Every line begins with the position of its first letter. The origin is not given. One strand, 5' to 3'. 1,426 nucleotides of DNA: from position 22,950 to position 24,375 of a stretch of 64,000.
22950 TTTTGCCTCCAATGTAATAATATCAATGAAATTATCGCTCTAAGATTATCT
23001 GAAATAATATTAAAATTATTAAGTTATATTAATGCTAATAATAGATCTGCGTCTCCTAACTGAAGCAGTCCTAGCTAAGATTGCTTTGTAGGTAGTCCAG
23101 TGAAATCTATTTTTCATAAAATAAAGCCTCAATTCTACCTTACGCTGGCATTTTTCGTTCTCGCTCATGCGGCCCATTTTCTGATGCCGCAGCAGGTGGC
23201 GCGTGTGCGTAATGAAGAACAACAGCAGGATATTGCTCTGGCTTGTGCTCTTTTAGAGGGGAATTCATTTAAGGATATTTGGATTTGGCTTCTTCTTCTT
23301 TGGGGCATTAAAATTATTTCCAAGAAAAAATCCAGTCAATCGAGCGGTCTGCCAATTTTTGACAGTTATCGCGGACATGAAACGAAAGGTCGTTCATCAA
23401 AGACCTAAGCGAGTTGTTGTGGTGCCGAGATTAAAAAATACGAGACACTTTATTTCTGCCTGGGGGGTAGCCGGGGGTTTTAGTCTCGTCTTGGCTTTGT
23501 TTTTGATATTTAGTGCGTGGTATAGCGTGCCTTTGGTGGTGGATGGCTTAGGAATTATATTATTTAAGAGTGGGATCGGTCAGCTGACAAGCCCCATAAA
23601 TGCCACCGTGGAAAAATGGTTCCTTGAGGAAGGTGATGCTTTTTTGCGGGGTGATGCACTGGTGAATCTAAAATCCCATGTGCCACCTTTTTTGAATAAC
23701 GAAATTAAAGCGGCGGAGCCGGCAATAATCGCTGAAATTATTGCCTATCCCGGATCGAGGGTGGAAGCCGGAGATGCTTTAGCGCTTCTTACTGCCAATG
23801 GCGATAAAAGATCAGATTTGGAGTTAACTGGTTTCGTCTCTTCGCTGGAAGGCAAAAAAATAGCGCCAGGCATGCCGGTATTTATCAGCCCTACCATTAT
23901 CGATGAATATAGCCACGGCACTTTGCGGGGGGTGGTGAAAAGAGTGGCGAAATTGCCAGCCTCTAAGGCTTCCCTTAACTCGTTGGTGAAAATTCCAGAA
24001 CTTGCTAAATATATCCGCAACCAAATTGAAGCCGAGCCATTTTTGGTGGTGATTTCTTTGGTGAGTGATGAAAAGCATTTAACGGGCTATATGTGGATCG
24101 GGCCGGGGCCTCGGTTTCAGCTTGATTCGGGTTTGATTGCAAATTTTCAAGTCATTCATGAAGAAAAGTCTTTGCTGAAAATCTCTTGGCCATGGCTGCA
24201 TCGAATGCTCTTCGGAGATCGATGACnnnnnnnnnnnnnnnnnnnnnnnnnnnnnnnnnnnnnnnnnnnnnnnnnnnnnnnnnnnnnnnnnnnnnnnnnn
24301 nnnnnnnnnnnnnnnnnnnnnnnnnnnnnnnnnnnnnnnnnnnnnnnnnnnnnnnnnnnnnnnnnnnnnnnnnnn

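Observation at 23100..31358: Co-directional HlyD-like adaptor + two-subunit C39-peptidase ABC exporter + 1012-aa PLD-domain protein: candidate novel secretion/effector module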

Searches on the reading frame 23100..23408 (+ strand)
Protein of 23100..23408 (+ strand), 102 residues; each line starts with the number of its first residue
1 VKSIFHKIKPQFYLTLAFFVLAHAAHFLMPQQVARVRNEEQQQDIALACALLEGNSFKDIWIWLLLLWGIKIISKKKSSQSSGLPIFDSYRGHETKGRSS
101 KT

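Call 4: search_protein_families(library=pfam, proteins=[window:23100-23408:+], max_evalue=0.01)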
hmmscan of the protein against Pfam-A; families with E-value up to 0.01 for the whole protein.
window:23100-23408:+ (102 aa): 0 families

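Call 5: search_protein_families(library=ncbifam, proteins=[window:23100-23408:+], max_evalue=0.01)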
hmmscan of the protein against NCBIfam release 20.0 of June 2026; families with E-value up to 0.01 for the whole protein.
window:23100-23408:+ (102 aa): 0 families

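Call 95: search_protein_families(library=padloc, proteins=[window:23100-23408:+], max_evalue=0.001)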
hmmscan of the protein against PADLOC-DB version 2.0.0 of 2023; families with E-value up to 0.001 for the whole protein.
window:23100-23408:+ (102 aa): 0 families

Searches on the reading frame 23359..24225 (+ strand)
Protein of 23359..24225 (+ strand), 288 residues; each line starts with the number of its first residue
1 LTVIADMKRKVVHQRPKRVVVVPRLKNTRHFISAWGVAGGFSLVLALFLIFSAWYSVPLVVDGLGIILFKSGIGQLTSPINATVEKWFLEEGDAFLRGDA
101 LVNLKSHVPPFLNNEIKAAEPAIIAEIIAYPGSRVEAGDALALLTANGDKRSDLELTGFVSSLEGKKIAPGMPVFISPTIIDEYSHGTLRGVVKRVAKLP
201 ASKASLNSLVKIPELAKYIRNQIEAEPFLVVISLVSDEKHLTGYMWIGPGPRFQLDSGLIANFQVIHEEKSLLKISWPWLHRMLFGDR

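Call 4: search_protein_families(library=pfam, proteins=[window:23359-24225:+], max_evalue=0.01)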
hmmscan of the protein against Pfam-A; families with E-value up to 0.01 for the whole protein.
window:23359-24225:+ (288 aa): 2 families
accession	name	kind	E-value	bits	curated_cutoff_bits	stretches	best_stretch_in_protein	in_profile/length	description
PF00364.28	Biotin_lipoyl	-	0.0021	18.3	22.1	0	81-143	8-72/73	Biotin-requiring enzyme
PF13437.12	HlyD_3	-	0.0039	18.3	22.2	0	116-203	2-83/106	HlyD family secretion protein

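Call 5: search_protein_families(library=ncbifam, proteins=[window:23359-24225:+], max_evalue=0.01)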
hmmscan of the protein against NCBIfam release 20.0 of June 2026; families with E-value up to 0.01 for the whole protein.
window:23359-24225:+ (288 aa): 8 families
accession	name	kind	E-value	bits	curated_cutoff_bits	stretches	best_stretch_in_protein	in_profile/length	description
TIGR03794.1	NHLM_micro_HlyD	equivalog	9.7e-31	107.1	156.2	2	113-280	253-419/421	NHLP bacteriocin system secretion protein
TIGR01843.1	type_I_hlyD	subfamily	1.9e-06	27.1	208.65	0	35-106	5-76/422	HlyD family type I secretion periplasmic adaptor subunit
NF004309.0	PRK05704.1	equivalog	9.2e-05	22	449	1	81-150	16-82/408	2-oxoglutarate dehydrogenase complex dihydrolipoyllysine-residue succinyltransferase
NF011457.0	PRK14875.1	equivalog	0.0019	17.2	307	1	82-153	18-86/372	acetoin dehydrogenase dihydrolipoyllysine-residue acetyltransferase subunit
NF006761.0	PRK09282.1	domain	0.0026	16.3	402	1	72-144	520-589/591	pyruvate carboxylase subunit B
NF005117.0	PRK06549.1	equivalog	0.0028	18.2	159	1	75-142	63-127/130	acetyl-CoA carboxylase biotin carboxyl carrier protein subunit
TIGR01108.1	oadA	equivalog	0.0035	15.8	756.5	1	72-141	516-582/582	sodium-extruding oxaloacetate decarboxylase subunit alpha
NF004547.1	PRK05889.1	equivalog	0.008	16.3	75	0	114-145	3-34/71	biotin/lipoyl-binding carrier protein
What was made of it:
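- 23377..24225 (+): Short HlyD-type membrane-fusion adaptor of 282 aa (288 aa from TTG 23359): N-terminal TM helix, uninterrupted lipoyl (barrel-sandwich) domain, beta-barrel domain, no alpha-helical hairpin. Best family TIGR03794, E 9.7e-31, 107 bits against a cut-off of 156, matching model positions 253-419 only plus the N-terminus (call 5).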

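Call 67: search_solved_structures(query=window:23377-24222:+, max_evalue=1)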
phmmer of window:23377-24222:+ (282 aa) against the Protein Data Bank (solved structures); distinct sequences matched with E-value up to 1: 12.
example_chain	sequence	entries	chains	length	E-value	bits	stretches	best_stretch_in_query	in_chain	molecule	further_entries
8ohs_C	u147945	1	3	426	0.0067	19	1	76-179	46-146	Pyruvate dehydrogenase X component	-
1zy8_K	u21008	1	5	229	0.018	17.6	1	76-192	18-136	Pyruvate dehydrogenase protein X component, mitochondrial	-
2dnc_A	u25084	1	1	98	0.02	17.5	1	76-143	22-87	Pyruvate dehydrogenase protein X component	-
1ghj_A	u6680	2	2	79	0.045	16.3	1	74-142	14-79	E2, THE DIHYDROLIPOAMIDE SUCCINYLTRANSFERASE COMPONENT OF 2-OXOGLUTARATE DEHYDROGENASE COM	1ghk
6h60_A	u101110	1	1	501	0.069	15.7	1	76-187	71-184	Pyruvate dehydrogenase protein X component, mitochondrial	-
1o78_A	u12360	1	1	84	0.072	15.6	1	64-135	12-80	BIOTIN CARBOXYL CARRIER PROTEIN OF METHYLMALONYL-COA CARBOXYL-TRANSFERASE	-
1dcz_A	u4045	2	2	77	0.084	15.4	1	64-135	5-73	TRANSCARBOXYLASE 1.3S SUBUNIT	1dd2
5csa_A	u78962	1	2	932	0.16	14.5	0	55-173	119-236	Acetyl-CoA carboxylase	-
5c21_A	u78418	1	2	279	0.56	12.7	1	107-149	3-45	Chromosomal hemolysin D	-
5c22_A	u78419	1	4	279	0.56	12.7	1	107-149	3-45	Chromosomal hemolysin D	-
7sgr_H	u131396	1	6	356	0.69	12.4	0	107-149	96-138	Membrane fusion protein (MFP) family protein,Hemolysin secretion protein D, chromosomal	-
2ejm_A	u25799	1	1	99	0.96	11.9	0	70-128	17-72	Methylcrotonoyl-CoA carboxylase subunit alpha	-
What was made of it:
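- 23377..24225 (+): Residues 76-143 align contiguously to lipoyl/biotinyl domains (call 67).
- On NHLM/NHLP three-gene export cassette (TIGR03794/03796/03797): The lipoyl domain is uninterrupted (call 67).
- On Type I secretion system (HlyB/HlyD/TolC type): No hairpin (calls 5, 67).
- Checked: Residues 76-143 align as one uninterrupted lipoyl/biotinyl domain (call 67).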

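Call 95: search_protein_families(library=padloc, proteins=[window:23377-24225:+], max_evalue=0.001)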
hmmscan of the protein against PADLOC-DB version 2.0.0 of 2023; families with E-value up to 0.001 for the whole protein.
window:23377-24225:+ (282 aa): 0 families
